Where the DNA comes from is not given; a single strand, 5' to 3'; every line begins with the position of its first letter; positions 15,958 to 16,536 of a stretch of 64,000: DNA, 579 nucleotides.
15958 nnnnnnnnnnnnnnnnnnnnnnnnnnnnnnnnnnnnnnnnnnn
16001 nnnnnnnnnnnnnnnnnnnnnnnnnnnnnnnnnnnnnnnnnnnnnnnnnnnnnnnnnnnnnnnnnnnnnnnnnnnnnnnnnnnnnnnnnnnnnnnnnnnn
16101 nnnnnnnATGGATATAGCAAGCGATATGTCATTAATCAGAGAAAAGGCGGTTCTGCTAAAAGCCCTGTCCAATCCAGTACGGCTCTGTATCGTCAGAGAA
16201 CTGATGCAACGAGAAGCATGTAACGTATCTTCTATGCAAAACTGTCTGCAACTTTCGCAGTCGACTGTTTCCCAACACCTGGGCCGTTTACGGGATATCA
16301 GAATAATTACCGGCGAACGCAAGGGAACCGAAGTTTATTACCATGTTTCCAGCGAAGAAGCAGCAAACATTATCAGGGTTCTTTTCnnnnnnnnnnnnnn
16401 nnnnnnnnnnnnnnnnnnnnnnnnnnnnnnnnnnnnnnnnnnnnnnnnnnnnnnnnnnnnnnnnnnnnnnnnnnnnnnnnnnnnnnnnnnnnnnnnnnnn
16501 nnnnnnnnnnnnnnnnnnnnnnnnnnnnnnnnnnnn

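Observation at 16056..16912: ArsR, HesB/IscA-like selenoprotein (in-frame UGA) and desulforedoxin mini-operon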

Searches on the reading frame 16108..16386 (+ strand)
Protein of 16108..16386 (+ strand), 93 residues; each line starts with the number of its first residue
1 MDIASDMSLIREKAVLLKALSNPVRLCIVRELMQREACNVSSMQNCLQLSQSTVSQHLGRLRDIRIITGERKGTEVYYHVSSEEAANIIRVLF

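Call 6: search_protein_families(library=pfam, proteins=[window:16108-16386:+], max_evalue=0.01)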
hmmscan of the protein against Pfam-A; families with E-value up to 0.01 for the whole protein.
seq(93 aa): 5 families
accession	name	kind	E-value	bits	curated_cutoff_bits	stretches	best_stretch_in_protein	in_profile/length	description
PF12840.13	HTH_20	-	1.5e-09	38.1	27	1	20-68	1-49/51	Helix-turn-helix domain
PF01022.26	HTH_5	-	2.4e-08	34.2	22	1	22-67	1-45/47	Bacterial regulatory protein, arsR family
PF25212.1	HVO_A0114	-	0.0021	18.3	27.6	1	16-77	15-76/84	HVO_A0114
PF13601.12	HTH_34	-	0.0022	18.6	27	1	24-68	1-45/80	Winged helix DNA-binding domain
PF01047.28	MarR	-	0.0042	17.4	24.6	1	24-61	4-41/59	MarR family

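Call 27: search_protein_families(library=ncbifam, proteins=[window:16108-16386:+], max_evalue=0.001)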
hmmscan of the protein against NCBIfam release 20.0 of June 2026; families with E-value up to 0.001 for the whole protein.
seq(93 aa): 10 families
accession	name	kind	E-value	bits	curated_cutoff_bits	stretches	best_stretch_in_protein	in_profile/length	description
NF033788.1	HTH_metalloreg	subfamily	7e-23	80.2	55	1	15-88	3-76/77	metalloregulator ArsR/SmtB family transcription factor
NF052532.1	TransRegPagRBaca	equivalog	2e-18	66.3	170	1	9-92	13-95/99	transcriptional repressor PagR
NF040642.1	sulf_sens_BigR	equivalog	9.6e-16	57.7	155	1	11-93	8-89/95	sulfite-sensing transcriptional repressor BigR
NF041413.1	ArsR_Rv2640c_fam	equivalog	7e-15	55.5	155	1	12-92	31-113/118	Rv2640c family ArsR-like transcriptional regulator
NF045707.1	Dbac_1936_reg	equivalog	1.9e-12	47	115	1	11-92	5-85/99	ArsR/SmtB-type metalloregulator TsoR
NF033789.1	repress_SdpR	subfamily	1.3e-11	44.2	100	1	17-83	2-67/79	autorepressor SdpR family transcription factor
NF047906.1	CdPbTransRegCmtR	equivalog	1.4e-08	34.5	150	1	16-90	14-87/104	Cd(II)/Pb(II)-sensing metalloregulatory transcriptional regulator CmtR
NF007528.0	PRK10141.1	subfamily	2.9e-07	30.3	97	1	15-84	8-77/117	metalloregulator ArsR/SmtB family transcription factor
NF053755.1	MsvR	equivalog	1.4e-05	25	220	1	17-70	7-59/236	transcriptional factor MsvR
TIGR01884.1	cas_HTH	subfamily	0.00024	20.6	60.2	1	6-77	125-197/202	CRISPR-associated CARF protein Csa3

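Call 59: search_solved_structures(query=window:16108-16386:+, max_evalue=0.001, show_alignments=4)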
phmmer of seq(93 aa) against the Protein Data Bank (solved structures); distinct sequences matched with E-value up to 0.001: 22.
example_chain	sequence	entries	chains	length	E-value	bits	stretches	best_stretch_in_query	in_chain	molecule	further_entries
2zkz_A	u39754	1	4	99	1.3e-14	57.3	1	10-92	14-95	Transcriptional repressor pagR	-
3jth_A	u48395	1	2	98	4.8e-10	42.8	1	11-92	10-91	Transcription activator HlyU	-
5znx_A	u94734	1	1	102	5.5e-10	42.6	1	8-92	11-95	Transcriptional activator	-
3pqj_A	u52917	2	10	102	1.2e-09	41.5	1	11-93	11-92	Biofilm growth-associated repressor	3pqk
4omy_A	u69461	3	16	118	1.8e-09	41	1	14-90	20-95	NolR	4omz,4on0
8qkf_A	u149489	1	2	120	2.1e-09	40.7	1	11-89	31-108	ArsR family transcriptional regulator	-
3cuo_A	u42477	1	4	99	7.8e-09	38.9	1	9-89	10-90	Uncharacterized HTH-type transcriptional regulator ygaV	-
4k2e_A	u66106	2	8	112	1.8e-08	37.8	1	13-92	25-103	Transcriptional activator HlyU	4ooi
13ct_A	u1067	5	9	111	1.1e-07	35.3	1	10-92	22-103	Transcriptional regulator, ArsR family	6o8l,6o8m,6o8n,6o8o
6o8k_A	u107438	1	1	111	1.1e-07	35.3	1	10-92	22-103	Transcriptional regulator, ArsR family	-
6jmi_A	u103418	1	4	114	3.1e-06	30.7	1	9-91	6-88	Uncharacterized HTH-type transcriptional regulator Rv0081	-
1r1t_A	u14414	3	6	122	9.4e-06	29.1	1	14-82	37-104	Transcriptional repressor smtB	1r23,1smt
1r22_A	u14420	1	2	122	1.1e-05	28.9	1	14-82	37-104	Transcriptional repressor smtB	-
2lkp_A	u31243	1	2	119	1.4e-05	28.6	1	11-88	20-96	HTH-type transcriptional regulator NmtR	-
2kko_A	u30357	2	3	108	0.00015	25.3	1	8-89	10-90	POSSIBLE TRANSCRIPTIONAL REGULATORY PROTEIN (POSSIBLY ARSR-FAMILY) | Possible transcriptional regulatory arsR-family protein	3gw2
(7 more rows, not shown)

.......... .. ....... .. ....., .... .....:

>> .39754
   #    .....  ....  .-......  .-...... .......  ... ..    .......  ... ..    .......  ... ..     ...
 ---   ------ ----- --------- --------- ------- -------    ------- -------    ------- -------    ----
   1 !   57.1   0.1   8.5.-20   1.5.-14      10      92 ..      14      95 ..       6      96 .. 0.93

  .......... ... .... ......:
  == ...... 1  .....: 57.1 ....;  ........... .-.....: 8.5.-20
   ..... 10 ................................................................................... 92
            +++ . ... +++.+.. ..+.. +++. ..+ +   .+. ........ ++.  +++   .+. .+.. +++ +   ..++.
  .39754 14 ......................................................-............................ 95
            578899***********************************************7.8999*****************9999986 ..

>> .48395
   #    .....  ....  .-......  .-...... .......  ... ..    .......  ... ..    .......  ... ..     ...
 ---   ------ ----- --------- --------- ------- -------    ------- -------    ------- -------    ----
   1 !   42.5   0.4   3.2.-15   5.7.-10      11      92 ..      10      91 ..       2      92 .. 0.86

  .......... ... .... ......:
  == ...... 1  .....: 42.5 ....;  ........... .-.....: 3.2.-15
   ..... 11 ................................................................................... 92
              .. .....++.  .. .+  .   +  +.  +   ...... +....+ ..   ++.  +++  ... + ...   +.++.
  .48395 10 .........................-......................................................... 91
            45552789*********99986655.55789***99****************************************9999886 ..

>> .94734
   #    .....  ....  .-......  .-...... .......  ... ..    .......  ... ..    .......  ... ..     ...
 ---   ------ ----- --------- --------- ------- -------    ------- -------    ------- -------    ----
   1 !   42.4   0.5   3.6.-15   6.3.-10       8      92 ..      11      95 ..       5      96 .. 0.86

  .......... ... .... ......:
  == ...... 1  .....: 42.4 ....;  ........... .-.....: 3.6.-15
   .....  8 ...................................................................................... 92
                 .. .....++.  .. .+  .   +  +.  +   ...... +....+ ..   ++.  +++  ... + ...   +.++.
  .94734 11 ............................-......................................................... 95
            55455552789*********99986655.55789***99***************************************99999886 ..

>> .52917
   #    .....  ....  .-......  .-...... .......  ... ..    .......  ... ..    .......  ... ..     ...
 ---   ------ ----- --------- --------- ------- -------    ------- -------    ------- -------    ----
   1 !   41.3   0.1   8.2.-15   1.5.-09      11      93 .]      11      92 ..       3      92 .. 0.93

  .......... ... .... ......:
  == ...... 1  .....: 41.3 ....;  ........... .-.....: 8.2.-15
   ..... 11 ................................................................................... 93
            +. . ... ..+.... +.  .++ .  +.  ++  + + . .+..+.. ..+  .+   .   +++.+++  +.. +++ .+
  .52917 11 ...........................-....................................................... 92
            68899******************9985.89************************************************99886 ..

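Call 73: find_homologous_proteins(query=window:16108-16386:+, max_evalue=1e-10)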
Query seq(93 aa) (93 aa): 237 proteins with E <= 1e-10 among 238 candidates; the best 120 are listed.
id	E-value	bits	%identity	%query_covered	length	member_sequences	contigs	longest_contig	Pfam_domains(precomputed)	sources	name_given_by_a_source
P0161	1.1e-49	183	97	100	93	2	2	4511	PF12840.14,PF01022.27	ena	-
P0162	1.2e-48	180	96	100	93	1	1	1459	PF12840.14,PF01022.27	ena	-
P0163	1.2e-48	180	96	100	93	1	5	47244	PF12840.14,PF01022.27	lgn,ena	-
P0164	3.4e-44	166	85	100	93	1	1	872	PF12840.14,PF01022.27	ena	-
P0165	1.2e-43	164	86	100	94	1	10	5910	PF12840.14,PF01022.27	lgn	-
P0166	1.3e-43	164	85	100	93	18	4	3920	PF12840.14,PF01022.27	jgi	-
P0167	1.9e-43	163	86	100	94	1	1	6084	PF12840.14,PF01022.27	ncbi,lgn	-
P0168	4.0e-43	162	83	100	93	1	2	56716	PF12840.14,PF01022.27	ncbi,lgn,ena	-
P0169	7.0e-43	162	85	100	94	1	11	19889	PF12840.14,PF01022.27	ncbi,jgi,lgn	jgi:DNA-binding transcriptional ArsR family regulator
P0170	9.5e-43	161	84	100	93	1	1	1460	PF12840.14,PF01022.27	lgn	-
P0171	1.6e-42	160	81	100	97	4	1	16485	PF12840.14,PF01022.27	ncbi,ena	-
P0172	2.2e-42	160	82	100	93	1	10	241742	PF12840.14,PF01022.27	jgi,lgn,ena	jgi:DNA-binding transcriptional ArsR family regulator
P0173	2.7e-42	160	80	100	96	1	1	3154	PF12840.14,PF01022.27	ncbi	-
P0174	3.6e-42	159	83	100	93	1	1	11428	PF12840.14,PF01022.27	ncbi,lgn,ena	-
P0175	3.8e-42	159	83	100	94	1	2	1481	PF12840.14,PF01022.27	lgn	-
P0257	8.5e-33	130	66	99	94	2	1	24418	PF12840.14,PF01022.27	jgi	jgi:ArsR family transcriptional regulator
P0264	6.7e-32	127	67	99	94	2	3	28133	PF12840.14,PF01022.27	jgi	jgi:ArsR family transcriptional regulator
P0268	1.2e-31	126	72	94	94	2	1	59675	PF12840.14,PF01022.27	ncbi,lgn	-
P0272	7.1e-31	123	74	90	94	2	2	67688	PF12840.14,PF13412.13,PF01022.27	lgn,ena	-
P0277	4.5e-30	121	62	100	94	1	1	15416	PF01047.29,PF12840.14,PF13412.13,PF01022.27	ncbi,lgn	-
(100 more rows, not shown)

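Call 74: find_encoding_contigs(protein=P0268, flank=4000, max_places=2)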
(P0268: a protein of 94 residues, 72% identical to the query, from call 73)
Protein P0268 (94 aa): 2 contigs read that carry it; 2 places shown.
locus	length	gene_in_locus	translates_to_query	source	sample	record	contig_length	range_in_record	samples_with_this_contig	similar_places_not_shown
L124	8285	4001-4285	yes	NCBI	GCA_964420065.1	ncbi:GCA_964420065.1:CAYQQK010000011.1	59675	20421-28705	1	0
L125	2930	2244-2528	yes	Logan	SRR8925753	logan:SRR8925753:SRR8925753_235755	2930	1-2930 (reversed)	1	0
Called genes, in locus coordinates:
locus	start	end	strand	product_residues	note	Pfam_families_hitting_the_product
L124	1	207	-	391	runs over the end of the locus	PF06280:fn3_5 (faint), PF07705:CARDB (faint), PF11614:FixG_C (faint), PF10633:NPCBM_assoc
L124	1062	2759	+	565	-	PF00664:ABC_membrane, PF02463:SMC_N, PF00005:ABC_tran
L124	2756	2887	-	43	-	-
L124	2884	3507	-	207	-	PF11193:DUF2812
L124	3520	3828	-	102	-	PF03551:PadR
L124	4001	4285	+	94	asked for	PF12840:HTH_20, PF01022:HTH_5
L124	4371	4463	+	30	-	-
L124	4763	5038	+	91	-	PF02683:DsbD_TM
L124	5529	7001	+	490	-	PF20720:nSTAND3 (weak), PF07728:AAA_5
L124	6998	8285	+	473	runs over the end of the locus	PF10117:McrBC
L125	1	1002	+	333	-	?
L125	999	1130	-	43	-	-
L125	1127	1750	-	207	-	PF11193:DUF2812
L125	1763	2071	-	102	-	PF03551:PadR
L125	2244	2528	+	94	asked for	PF12840:HTH_20, PF01022:HTH_5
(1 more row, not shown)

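Call 75: find_encoding_contigs(protein=P0257, flank=4000, max_places=2)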
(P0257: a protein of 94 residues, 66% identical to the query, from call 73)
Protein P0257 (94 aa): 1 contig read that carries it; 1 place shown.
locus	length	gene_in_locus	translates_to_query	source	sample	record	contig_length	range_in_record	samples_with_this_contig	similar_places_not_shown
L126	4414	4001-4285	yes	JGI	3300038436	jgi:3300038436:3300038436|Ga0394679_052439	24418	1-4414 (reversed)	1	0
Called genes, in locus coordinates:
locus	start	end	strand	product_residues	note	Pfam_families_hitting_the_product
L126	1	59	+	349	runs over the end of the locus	PF00890:FAD_binding_2 (weak), PF01266:DAO (weak), PF01494:FAD_binding_3 (faint), PF03486:HI0933_like (weak), PF07992:Pyr_redox_2, PF12831:FAD_oxidored, PF13450:NAD_binding_8 (weak), PF22578:GGR_cat (weak), +1 more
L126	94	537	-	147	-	PF00582:Usp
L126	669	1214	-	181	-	PF07486:Hydrolase_2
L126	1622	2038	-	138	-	PF01894:YjbQ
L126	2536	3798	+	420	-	PF01555:N6_N4_Mtase, PF01170:UPF0020 (faint)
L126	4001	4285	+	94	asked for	PF12840:HTH_20, PF01022:HTH_5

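Call 76: find_encoding_contigs(protein=P0277, flank=4000, max_places=2)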
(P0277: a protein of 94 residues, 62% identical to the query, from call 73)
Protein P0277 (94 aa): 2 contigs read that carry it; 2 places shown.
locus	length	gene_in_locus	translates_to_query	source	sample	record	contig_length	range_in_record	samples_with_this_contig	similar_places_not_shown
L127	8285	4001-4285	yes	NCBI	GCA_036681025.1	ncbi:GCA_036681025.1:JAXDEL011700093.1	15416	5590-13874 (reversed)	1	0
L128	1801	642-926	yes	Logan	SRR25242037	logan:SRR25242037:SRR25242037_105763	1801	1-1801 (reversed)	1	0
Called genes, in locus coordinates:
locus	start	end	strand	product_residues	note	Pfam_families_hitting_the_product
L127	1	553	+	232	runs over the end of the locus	PF00528:BPD_transp_1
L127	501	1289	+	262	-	PF02463:SMC_N (faint), PF00005:ABC_tran, PF13304:AAA_21 (faint), PF13401:AAA_22 (weak)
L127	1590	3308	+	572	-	PF00128:Alpha-amylase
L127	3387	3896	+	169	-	PF19620:DUF6125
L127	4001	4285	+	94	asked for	PF12840:HTH_20, PF01022:HTH_5, PF01047:MarR (weak), PF13412:HTH_24 (weak)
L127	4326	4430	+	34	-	-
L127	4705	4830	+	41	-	PF06397:Desulfoferrod_N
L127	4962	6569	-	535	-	PF00474:SSF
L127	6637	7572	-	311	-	PF01040:UbiA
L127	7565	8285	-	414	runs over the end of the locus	PF00696:AA_kinase, PF01842:ACT, PF22468:ACT_9, PF13840:ACT_7, PF22468:ACT_9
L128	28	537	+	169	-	PF19620:DUF6125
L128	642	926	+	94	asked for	PF12840:HTH_20, PF01022:HTH_5, PF01047:MarR (weak), PF13412:HTH_24 (weak)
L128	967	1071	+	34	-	-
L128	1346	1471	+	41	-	PF06397:Desulfoferrod_N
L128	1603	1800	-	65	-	?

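Call 79: search_protein_families(library=ncbifam, proteins=[L124:4001-4285:+], max_evalue=0.01)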
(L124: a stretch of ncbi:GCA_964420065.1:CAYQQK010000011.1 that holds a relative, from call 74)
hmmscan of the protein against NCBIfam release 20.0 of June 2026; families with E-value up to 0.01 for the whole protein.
L124:4001-4285:+ (94 aa): 12 families
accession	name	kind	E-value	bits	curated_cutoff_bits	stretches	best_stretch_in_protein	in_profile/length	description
NF033788.1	HTH_metalloreg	subfamily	1.1e-23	82.8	55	1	15-88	2-75/77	metalloregulator ArsR/SmtB family transcription factor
NF040642.1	sulf_sens_BigR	equivalog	4.7e-17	61.9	155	1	13-94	9-89/95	sulfite-sensing transcriptional repressor BigR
NF052532.1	TransRegPagRBaca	equivalog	1.5e-16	60.3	170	1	10-93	13-95/99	transcriptional repressor PagR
NF041413.1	ArsR_Rv2640c_fam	equivalog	5.3e-15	55.8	155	1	18-90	36-110/118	Rv2640c family ArsR-like transcriptional regulator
NF047906.1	CdPbTransRegCmtR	equivalog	2.9e-11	43.2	150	1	16-91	13-87/104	Cd(II)/Pb(II)-sensing metalloregulatory transcriptional regulator CmtR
NF007528.0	PRK10141.1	subfamily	2.9e-11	43.2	97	1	14-91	6-86/117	metalloregulator ArsR/SmtB family transcription factor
NF033789.1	repress_SdpR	subfamily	8.6e-10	38.4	100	1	18-82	2-65/79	autorepressor SdpR family transcription factor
NF045707.1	Dbac_1936_reg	equivalog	2.7e-09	36.9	115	1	14-91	7-83/99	ArsR/SmtB-type metalloregulator TsoR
TIGR01884.1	cas_HTH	subfamily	1.3e-05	24.7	60.2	1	6-76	124-195/202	CRISPR-associated CARF protein Csa3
NF053755.1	MsvR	equivalog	0.00013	21.8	220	1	16-70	5-58/236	transcriptional factor MsvR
NF053606.1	Sta1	subfamily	0.00087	19.3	80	1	29-74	25-70/100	Sta1 family transcriptional regulator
NF041396.1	TranRegLrp_Halo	equivalog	0.0012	18.8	190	1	29-71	10-52/149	HTH-type transcriptional regulator Lrp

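Call 86: find_encoding_contigs(protein=P0272, flank=4000, max_places=2)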
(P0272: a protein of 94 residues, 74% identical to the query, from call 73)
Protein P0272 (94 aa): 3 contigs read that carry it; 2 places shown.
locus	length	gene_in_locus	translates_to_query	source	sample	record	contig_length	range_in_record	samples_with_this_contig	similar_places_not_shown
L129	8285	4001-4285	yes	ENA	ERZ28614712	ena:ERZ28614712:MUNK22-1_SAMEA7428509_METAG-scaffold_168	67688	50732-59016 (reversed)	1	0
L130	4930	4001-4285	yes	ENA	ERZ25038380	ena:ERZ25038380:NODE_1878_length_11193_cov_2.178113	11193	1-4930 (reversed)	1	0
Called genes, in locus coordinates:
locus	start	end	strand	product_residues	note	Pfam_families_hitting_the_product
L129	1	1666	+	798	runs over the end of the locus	PF00488:MutS_V, PF20297:MSSS, PF01713:Smr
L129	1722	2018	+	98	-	-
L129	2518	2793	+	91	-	PF04014:MazE_antitoxin, PF15937:PrlF_antitoxin (weak)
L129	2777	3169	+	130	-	PF01850:PIN, PF13470:PIN_3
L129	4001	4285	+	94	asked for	PF12840:HTH_20, PF01022:HTH_5, PF13412:HTH_24 (weak)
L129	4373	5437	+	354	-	PF21088:MS_channel_1st, PF00924:MS_channel_2nd, PF21082:MS_channel_3rd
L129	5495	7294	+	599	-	PF05192:MutS_III (weak), PF00488:MutS_V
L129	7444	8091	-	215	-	PF00923:TAL_FSA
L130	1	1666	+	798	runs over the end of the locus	PF00488:MutS_V, PF20297:MSSS, PF01713:Smr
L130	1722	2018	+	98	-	-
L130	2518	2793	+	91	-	PF04014:MazE_antitoxin, PF15937:PrlF_antitoxin (weak)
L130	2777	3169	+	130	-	PF01850:PIN, PF13470:PIN_3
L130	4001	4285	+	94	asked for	PF12840:HTH_20, PF01022:HTH_5, PF13412:HTH_24 (weak)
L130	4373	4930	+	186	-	?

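Call 87: find_encoding_contigs(protein=P0264, flank=4000, max_places=2)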
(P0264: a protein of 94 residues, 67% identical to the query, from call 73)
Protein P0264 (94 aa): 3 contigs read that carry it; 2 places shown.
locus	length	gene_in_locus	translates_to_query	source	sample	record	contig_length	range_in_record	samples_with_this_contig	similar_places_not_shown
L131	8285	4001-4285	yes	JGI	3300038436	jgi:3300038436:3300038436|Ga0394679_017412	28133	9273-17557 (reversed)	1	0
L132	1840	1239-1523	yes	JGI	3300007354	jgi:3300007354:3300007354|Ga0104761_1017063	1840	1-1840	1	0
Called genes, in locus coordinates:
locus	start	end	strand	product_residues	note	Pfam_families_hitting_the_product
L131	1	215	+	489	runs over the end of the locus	-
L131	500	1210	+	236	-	PF13350:Y_phosphatase3, PF22784:PTP-SAK (weak)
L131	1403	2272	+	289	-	PF02557:VanY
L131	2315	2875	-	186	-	PF13563:2_5_RNA_ligase2 (weak)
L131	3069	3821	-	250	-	PF01520:Amidase_3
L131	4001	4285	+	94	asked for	PF12840:HTH_20 (weak), PF01022:HTH_5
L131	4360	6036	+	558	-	PF05834:Lycopene_cycl (faint), PF07992:Pyr_redox_2, PF13450:NAD_binding_8 (faint), PF00070:Pyr_redox, PF02852:Pyr_redox_dim, PF00581:Rhodanese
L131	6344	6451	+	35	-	-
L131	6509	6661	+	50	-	-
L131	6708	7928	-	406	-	PF00696:AA_kinase, PF01842:ACT, PF22468:ACT_9 (weak), PF01842:ACT, PF13840:ACT_7, PF22468:ACT_9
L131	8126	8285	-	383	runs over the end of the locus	PF06050:HGD-D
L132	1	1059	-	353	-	?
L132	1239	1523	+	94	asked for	PF12840:HTH_20 (weak), PF01022:HTH_5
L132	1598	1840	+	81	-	?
